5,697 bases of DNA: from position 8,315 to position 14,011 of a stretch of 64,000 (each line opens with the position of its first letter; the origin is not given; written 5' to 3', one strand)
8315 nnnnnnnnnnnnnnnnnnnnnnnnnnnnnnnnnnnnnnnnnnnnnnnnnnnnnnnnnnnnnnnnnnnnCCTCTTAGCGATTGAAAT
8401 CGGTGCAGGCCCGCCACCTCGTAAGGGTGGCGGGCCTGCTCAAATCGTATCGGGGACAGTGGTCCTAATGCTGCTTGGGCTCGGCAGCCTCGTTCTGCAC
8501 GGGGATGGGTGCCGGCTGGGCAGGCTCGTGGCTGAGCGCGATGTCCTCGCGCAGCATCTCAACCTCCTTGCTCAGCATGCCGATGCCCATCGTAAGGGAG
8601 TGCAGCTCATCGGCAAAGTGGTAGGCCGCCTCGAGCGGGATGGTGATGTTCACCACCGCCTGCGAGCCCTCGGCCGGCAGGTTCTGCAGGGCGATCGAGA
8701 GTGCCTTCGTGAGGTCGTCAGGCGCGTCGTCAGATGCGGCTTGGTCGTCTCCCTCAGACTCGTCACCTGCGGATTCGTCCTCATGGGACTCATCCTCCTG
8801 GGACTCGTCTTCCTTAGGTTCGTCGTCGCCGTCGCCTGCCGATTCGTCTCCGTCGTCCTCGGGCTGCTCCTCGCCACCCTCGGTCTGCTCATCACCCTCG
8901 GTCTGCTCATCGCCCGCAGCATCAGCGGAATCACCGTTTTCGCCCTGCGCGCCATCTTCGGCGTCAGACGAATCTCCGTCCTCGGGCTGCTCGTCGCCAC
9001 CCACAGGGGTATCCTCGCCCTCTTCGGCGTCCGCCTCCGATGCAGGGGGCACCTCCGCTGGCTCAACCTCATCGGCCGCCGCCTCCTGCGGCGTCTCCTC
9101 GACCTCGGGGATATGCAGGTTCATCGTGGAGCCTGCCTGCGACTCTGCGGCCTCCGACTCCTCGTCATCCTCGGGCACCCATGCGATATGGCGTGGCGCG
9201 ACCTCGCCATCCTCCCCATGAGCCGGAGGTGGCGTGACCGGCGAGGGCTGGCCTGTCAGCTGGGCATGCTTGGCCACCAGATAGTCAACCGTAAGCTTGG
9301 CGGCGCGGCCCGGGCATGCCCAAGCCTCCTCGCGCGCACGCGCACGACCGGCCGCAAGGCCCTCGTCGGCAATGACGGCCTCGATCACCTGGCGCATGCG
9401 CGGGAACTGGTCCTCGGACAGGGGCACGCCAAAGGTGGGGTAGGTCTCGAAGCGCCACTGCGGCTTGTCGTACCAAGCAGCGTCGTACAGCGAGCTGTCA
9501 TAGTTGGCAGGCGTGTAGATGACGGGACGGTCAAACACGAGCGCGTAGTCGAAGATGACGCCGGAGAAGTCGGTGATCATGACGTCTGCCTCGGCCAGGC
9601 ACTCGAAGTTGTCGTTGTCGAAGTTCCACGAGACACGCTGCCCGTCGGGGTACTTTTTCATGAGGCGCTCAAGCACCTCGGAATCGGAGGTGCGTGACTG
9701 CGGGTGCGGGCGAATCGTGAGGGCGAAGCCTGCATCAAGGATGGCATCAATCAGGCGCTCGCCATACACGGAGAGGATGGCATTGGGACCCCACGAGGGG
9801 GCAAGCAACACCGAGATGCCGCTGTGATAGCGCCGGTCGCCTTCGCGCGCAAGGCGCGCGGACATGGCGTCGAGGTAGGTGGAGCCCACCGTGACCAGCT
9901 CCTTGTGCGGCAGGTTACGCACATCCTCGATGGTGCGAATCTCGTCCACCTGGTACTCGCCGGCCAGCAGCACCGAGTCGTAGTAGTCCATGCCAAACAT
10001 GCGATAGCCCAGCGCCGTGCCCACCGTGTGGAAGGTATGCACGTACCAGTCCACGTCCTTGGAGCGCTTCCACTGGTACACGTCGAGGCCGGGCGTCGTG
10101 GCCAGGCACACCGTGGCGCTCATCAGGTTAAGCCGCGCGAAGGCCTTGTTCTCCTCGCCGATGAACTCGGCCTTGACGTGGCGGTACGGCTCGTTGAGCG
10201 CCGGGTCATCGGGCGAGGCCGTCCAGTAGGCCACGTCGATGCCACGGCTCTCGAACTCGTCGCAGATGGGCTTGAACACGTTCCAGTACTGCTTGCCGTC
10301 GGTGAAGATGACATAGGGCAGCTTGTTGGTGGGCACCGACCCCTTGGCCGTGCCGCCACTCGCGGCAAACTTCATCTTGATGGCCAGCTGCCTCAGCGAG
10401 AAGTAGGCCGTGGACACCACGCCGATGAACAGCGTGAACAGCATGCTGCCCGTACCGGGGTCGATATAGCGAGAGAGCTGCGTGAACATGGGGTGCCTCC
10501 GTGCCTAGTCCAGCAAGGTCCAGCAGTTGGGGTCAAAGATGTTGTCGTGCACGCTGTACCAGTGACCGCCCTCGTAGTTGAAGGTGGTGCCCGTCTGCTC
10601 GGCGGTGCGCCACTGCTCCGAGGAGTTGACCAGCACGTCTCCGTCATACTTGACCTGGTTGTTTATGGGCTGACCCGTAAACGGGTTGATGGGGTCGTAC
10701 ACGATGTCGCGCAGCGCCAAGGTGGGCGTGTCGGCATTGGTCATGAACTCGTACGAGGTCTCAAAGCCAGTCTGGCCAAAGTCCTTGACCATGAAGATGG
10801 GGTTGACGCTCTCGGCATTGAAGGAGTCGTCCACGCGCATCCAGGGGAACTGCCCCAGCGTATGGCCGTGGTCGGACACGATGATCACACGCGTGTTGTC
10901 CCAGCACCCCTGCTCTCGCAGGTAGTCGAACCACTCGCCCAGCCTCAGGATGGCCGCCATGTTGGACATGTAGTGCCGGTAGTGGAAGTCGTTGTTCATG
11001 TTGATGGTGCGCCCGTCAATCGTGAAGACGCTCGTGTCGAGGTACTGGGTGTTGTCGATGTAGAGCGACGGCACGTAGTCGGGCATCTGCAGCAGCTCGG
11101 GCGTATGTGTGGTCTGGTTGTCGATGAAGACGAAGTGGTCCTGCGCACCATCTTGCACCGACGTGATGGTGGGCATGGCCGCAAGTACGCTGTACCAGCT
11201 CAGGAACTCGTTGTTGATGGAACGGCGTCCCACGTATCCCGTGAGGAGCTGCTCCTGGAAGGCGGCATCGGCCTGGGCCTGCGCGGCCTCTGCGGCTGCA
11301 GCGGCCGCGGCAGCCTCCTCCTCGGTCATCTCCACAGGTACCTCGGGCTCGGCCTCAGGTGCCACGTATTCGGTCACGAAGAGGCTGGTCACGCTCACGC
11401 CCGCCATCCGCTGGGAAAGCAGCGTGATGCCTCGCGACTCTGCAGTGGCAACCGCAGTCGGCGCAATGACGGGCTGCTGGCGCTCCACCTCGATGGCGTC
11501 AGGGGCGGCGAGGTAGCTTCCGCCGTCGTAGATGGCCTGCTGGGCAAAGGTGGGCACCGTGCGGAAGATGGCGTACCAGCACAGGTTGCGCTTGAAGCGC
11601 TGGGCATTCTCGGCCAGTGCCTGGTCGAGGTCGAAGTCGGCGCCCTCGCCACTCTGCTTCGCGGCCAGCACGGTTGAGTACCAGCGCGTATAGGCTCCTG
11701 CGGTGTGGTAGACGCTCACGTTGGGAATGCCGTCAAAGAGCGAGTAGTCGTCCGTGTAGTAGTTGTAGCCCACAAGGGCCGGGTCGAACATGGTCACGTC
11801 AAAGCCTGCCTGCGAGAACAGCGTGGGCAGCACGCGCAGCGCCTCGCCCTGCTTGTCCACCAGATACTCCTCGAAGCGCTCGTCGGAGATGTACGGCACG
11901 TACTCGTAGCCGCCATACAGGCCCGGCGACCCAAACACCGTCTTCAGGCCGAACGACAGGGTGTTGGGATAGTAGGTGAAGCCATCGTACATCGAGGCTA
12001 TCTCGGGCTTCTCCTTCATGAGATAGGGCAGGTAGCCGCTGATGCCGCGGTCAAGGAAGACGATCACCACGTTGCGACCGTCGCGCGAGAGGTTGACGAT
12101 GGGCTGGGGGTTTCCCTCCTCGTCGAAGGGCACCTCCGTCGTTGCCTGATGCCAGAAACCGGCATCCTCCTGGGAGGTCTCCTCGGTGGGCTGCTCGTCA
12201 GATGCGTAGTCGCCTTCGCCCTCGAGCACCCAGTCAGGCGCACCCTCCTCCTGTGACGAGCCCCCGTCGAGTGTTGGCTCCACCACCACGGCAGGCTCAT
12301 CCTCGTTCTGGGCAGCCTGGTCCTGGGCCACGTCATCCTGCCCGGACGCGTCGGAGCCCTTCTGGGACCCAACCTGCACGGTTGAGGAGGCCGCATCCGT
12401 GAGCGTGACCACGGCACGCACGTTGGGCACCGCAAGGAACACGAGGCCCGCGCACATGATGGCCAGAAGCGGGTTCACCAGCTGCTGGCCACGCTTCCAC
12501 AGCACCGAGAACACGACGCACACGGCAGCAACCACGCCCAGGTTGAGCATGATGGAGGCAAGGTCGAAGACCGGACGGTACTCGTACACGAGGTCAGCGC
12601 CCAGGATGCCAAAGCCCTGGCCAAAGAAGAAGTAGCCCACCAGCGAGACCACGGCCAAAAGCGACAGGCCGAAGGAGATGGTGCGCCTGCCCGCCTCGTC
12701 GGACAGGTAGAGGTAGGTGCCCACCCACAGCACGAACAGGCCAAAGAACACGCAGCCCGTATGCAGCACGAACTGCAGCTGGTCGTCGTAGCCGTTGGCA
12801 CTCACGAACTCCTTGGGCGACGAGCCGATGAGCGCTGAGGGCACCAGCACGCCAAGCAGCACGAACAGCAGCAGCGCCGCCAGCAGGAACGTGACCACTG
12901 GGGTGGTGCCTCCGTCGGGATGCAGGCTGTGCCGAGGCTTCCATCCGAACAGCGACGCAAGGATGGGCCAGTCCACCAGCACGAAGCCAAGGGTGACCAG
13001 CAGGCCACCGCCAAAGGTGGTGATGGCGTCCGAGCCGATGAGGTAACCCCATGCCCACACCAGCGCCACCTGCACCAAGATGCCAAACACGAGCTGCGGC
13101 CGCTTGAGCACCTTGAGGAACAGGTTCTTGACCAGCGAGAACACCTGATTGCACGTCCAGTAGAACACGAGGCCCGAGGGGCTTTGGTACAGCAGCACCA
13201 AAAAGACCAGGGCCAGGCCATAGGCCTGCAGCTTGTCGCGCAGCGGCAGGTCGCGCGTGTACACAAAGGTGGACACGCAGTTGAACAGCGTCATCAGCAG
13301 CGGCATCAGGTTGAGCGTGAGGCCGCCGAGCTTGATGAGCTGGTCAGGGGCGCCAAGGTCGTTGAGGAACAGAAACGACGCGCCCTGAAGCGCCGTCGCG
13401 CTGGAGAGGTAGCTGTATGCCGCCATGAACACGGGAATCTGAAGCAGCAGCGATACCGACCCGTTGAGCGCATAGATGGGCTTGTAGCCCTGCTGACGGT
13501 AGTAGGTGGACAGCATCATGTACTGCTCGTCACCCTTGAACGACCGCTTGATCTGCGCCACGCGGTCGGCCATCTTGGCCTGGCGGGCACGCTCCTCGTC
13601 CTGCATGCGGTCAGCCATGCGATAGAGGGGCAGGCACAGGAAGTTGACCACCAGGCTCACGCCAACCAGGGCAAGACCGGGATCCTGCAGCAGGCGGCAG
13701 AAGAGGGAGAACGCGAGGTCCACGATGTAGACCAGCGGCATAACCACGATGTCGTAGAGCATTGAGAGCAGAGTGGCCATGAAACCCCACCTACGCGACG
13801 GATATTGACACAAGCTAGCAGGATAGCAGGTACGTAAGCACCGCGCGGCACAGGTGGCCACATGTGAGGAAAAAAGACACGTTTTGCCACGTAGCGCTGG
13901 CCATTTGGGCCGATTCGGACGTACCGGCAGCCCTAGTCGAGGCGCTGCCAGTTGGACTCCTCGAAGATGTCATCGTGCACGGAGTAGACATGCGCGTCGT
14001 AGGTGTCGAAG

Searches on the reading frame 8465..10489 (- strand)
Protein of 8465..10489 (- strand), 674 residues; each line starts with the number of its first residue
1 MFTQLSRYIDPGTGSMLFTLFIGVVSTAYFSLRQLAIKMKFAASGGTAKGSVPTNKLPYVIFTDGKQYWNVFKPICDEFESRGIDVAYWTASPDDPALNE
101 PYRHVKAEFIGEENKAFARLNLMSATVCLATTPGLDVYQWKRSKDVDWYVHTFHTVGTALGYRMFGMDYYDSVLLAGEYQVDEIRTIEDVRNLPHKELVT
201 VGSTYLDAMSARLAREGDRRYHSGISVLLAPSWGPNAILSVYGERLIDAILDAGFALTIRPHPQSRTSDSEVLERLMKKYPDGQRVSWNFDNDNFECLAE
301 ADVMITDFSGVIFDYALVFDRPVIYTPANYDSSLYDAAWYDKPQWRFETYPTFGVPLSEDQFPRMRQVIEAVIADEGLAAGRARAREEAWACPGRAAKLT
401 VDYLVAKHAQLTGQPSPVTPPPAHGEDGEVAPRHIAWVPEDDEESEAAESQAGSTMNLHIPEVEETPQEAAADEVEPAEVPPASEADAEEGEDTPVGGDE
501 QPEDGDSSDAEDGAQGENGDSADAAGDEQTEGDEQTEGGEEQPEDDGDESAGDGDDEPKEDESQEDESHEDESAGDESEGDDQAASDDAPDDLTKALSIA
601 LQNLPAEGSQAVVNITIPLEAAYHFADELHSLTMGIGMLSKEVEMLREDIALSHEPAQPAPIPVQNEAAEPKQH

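Call 4: search_protein_families(library=pfam, proteins=[window:8465-10489:-], max_evalue=0.001)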
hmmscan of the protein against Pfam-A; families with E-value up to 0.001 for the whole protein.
window:8465-10489:- (674 aa): 1 family
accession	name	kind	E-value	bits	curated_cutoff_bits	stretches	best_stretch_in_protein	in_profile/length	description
PF04464.20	Glyphos_transf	-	8.3e-09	35.3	22.1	1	244-335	219-299/367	CDP-Glycerol:Poly(glycerophosphate) glycerophosphotransferase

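Call 5: search_protein_families(library=ncbifam, proteins=[window:8465-10489:-], max_evalue=0.001)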
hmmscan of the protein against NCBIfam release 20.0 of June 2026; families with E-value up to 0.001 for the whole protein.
window:8465-10489:- (674 aa): 0 families

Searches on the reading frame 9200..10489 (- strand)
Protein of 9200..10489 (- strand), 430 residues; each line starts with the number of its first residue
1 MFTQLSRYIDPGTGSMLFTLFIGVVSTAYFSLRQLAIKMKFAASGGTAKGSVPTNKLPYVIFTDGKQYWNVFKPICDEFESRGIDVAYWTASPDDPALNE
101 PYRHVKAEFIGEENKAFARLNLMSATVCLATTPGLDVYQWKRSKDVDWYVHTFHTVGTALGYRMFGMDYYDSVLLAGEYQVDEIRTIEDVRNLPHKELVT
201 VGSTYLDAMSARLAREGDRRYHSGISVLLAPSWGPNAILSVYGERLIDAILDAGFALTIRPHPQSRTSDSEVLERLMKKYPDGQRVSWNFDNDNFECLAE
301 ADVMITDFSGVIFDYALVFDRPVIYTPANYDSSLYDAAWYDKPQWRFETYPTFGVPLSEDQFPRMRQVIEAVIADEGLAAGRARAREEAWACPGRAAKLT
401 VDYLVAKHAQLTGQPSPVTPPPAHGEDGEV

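Call 47: search_solved_structures(query=window:9200-10489:-, max_evalue=1, show_alignments=1)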
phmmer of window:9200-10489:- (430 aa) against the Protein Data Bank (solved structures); distinct sequences matched with E-value up to 1: 4.
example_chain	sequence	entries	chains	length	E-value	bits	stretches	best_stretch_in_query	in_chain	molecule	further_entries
1w66_A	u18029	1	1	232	0.59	12.4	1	320-399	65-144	LIPOYLTRANSFERASE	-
8qoy_A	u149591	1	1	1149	0.84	11.9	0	291-343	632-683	TagF-like capsule polymerase Cps3D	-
9h50_A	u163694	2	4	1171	0.96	11.8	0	259-316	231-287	Bcs3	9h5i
8a0c_A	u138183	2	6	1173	0.96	11.7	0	259-316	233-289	Bcs3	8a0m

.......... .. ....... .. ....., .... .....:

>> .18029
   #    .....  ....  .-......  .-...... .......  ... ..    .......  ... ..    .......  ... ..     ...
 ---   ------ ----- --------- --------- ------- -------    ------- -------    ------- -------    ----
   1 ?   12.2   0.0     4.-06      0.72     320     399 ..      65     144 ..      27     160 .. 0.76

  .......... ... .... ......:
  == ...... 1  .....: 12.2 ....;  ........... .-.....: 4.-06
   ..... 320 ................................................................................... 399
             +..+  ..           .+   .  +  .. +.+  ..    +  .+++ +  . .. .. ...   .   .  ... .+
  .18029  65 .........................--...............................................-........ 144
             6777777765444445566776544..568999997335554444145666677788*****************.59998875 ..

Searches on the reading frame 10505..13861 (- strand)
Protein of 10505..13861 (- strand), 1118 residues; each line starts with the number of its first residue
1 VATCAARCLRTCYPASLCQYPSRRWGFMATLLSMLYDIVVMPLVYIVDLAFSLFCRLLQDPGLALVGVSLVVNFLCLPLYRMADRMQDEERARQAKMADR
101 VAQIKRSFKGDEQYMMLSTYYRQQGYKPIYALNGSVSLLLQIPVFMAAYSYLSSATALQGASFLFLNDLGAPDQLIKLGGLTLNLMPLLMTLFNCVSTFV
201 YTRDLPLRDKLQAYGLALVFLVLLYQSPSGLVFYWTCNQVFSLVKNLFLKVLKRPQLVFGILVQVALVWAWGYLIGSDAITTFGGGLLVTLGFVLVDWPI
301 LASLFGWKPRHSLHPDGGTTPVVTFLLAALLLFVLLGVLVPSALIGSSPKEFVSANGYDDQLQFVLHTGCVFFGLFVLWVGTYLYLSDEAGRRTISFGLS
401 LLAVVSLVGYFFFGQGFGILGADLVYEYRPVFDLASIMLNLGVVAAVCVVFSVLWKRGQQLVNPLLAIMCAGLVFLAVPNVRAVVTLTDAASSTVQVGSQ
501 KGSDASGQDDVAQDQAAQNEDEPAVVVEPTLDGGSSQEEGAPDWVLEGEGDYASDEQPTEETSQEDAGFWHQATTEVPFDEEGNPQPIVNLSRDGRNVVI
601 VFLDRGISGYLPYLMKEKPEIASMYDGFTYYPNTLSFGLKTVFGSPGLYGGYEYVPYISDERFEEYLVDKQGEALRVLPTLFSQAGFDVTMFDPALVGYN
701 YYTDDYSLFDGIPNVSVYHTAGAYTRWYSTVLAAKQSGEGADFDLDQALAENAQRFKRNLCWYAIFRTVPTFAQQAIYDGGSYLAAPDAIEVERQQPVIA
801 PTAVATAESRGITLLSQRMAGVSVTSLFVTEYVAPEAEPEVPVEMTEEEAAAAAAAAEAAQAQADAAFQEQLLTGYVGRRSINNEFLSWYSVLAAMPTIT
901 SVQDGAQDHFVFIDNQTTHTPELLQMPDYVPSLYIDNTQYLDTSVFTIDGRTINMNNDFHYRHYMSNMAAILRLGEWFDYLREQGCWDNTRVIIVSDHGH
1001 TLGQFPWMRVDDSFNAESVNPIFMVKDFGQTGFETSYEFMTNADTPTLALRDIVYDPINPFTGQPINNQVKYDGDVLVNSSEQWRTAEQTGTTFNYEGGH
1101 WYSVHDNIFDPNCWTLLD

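Call 4: search_protein_families(library=pfam, proteins=[window:10505-13861:-], max_evalue=0.001)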
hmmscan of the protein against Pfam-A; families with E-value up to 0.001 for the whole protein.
window:10505-13861:- (1118 aa): 2 families
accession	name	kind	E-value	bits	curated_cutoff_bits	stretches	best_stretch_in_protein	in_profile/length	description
PF02096.25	60KD_IMP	-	1e-20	74.8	35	1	62-249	2-161/163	60Kd inner membrane protein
PF00884.28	Sulfatase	-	6e-09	36.1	25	1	975-1013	218-260/301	Sulfatase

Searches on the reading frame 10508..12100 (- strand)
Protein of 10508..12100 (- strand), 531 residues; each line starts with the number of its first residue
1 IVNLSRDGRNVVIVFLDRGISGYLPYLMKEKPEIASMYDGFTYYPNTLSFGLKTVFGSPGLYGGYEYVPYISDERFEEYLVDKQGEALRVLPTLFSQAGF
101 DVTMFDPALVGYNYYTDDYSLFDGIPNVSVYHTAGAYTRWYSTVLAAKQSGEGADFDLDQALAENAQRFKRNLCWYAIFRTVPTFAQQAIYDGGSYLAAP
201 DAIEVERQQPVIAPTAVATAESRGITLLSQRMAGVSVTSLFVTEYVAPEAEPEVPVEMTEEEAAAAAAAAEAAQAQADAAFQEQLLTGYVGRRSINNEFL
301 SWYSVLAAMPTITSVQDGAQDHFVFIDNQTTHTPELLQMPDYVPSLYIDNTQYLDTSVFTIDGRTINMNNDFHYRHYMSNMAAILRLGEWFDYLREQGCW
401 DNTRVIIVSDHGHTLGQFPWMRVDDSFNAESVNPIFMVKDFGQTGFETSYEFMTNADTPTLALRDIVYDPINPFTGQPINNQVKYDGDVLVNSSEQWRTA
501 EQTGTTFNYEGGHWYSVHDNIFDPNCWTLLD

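Call 48: search_solved_structures(query=window:10508-12100:-, max_evalue=1, show_alignments=1)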
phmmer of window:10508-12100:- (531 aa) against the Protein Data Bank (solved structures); distinct sequences matched with E-value up to 1: 22.
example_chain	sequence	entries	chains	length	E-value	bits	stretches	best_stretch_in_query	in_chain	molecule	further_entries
2w8s_A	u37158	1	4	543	7.1e-06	28.4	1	387-446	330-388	PHOSPHONATE MONOESTER HYDROLASE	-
7p24_AAA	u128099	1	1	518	0.00017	23.9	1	371-445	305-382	Mucin-desulfating sulfatase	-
2vqr_A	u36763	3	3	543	0.00057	22.1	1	387-445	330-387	PUTATIVE SULFATASE | Multifunctional alkaline phosphatase superfamily protein pRL90232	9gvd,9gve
6s21_A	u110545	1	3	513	0.0024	20.1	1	313-442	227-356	Endo-4-O-sulfatase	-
7snj_A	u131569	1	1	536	0.006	18.8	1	372-421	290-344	Arylsulfatase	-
7sno_A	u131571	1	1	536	0.0062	18.7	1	372-421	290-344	Arylsulfatase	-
7oz8_AAA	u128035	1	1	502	0.0062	18.7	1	362-422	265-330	Choline-sulfatase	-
7lha_A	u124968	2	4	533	0.01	18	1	387-440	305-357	Exo-L-galactose-6-sulfatase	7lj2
4uph_A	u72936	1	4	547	0.013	17.6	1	385-461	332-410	SULFATASE (SULFURIC ESTER HYDROLASE) PROTEIN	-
4cys_A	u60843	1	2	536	0.05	15.7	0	386-413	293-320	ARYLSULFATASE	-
5aj9_A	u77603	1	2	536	0.058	15.5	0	386-413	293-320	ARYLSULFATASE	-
4cxk_A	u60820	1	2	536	0.058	15.5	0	386-413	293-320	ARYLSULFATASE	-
1hdh_A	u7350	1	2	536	0.063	15.4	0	386-413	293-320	Arylsulfatase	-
4cxs_A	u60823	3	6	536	0.07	15.2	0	386-413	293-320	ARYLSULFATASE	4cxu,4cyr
5g2v_A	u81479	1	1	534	0.091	14.9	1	371-425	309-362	N-ACETYLGLUCOSAMINE-6-SULFATASE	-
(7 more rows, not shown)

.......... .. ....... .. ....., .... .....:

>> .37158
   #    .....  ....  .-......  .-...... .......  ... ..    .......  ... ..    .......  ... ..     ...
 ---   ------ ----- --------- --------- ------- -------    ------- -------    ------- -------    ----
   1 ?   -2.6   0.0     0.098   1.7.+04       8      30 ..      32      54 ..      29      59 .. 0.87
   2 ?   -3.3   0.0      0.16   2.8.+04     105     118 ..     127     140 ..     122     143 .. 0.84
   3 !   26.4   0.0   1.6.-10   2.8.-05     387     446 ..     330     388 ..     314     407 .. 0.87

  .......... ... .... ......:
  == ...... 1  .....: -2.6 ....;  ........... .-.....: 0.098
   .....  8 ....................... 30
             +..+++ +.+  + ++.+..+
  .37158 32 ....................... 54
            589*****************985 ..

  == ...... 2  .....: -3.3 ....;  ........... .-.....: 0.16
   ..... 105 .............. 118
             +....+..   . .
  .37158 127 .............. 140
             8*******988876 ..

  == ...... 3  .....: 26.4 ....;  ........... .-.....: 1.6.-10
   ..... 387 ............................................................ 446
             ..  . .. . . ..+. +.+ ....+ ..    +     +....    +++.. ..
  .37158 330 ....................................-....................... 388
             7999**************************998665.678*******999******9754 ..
